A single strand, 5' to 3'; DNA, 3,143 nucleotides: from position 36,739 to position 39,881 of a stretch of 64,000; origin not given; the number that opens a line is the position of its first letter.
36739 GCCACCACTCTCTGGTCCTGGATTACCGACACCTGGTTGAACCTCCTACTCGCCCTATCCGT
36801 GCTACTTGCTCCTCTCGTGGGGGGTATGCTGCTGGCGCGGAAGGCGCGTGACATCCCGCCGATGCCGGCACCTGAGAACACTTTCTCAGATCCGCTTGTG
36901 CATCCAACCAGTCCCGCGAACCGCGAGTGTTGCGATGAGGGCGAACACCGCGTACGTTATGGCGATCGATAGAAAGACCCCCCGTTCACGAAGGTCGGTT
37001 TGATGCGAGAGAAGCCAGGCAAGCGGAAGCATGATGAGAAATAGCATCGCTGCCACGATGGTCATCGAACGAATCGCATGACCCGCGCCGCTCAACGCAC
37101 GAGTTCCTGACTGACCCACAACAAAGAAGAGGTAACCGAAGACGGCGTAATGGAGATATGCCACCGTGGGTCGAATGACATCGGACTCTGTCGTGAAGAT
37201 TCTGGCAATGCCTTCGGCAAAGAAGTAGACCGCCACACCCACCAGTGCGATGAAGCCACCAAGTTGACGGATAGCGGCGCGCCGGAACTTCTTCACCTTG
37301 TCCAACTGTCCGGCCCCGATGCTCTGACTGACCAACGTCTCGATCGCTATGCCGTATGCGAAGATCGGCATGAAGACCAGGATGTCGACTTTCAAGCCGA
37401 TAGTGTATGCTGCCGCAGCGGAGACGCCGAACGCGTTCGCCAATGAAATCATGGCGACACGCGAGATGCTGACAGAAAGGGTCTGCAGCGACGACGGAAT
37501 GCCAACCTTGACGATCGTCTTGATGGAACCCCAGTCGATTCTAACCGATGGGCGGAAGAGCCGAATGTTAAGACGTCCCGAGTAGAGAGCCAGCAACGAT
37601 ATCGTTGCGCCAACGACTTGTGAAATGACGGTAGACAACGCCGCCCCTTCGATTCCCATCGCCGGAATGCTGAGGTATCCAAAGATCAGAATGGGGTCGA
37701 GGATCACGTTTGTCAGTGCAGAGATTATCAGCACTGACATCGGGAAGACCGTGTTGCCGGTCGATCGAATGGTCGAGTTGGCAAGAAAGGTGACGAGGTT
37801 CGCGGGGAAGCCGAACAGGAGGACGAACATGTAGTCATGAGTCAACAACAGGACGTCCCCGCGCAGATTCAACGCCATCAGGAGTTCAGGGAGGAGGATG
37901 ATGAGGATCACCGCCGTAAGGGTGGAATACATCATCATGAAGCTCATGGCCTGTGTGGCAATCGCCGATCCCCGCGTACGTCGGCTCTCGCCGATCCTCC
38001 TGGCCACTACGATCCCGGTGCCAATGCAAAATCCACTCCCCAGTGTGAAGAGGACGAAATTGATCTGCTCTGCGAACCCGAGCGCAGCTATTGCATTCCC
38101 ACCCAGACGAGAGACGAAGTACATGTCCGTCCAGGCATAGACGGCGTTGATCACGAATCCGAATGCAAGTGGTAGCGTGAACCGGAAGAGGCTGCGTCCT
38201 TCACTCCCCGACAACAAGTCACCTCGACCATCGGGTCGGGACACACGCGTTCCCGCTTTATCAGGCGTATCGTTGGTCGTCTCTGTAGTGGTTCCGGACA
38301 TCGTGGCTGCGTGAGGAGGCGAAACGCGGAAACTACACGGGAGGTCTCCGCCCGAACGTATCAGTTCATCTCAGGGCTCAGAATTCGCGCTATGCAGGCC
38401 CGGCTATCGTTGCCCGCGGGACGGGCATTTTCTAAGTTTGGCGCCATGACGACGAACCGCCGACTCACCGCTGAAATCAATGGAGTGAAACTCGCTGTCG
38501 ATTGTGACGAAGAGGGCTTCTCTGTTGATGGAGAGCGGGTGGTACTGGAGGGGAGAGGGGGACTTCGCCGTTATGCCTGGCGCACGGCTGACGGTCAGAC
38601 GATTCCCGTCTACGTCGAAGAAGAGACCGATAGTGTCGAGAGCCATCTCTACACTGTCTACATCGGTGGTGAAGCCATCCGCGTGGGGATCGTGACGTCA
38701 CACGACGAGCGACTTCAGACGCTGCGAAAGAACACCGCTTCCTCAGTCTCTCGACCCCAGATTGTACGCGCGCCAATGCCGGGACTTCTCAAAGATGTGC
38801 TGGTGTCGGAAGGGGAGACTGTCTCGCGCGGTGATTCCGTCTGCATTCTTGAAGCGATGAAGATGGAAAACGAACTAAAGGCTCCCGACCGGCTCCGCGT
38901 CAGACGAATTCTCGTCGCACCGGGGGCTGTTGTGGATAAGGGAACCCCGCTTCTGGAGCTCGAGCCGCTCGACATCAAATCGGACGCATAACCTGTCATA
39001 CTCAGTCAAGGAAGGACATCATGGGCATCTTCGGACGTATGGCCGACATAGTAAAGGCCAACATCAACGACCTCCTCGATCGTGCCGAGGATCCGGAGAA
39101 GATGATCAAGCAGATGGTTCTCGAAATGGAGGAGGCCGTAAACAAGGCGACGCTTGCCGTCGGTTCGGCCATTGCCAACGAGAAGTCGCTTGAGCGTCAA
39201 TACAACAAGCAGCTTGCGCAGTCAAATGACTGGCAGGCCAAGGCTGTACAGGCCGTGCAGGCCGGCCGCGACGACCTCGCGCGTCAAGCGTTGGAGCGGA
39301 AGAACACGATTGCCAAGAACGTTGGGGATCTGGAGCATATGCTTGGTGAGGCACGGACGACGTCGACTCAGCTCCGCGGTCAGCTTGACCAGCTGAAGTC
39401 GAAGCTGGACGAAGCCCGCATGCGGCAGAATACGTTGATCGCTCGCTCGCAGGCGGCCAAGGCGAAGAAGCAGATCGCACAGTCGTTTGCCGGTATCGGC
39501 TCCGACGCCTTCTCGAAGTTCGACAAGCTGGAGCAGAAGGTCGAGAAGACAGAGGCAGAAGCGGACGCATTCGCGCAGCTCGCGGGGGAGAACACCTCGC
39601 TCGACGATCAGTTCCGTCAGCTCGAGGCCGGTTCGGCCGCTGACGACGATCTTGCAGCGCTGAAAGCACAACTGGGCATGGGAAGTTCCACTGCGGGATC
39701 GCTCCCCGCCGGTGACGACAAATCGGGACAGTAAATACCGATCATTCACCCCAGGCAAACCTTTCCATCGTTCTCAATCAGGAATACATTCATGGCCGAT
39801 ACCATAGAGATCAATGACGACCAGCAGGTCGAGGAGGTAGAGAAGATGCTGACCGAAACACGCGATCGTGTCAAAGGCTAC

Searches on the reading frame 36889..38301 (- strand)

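Call 72: search_protein_families(library=pfam, proteins=[window:36889-38301:-], max_evalue=0.00001)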
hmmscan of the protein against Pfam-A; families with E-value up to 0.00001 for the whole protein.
window:36889-38301:- (471 aa): 1 family
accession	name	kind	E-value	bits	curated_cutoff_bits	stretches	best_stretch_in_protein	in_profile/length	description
PF01554.23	MatE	-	1.4e-46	158.5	24.9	2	44-204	1-161/161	MatE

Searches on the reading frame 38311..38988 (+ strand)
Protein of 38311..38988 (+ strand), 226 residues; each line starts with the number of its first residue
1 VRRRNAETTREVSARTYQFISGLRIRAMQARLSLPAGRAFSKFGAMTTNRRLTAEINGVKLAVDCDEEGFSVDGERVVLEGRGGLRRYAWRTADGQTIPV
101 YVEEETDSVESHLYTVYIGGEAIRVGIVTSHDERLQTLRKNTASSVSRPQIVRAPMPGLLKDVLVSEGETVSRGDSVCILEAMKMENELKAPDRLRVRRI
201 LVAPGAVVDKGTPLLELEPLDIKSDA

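Call 72: search_protein_families(library=pfam, proteins=[window:38311-38988:+], max_evalue=0.00001)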
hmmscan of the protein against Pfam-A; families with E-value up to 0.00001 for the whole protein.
window:38311-38988:+ (226 aa): 1 family
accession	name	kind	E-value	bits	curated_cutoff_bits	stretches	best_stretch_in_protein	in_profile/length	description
PF00364.28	Biotin_lipoyl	-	1.3e-16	60.6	22.1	1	152-217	3-73/73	Biotin-requiring enzyme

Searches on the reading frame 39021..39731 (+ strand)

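Call 72: search_protein_families(library=pfam, proteins=[window:39021-39731:+], max_evalue=0.00001)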
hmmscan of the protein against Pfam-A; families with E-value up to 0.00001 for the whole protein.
window:39021-39731:+ (237 aa): 1 family
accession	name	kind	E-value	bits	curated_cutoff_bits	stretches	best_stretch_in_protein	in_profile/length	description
PF04012.17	PspA_IM30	-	2.2e-54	184.8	33.9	1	2-217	1-217/220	PspA/IM30 family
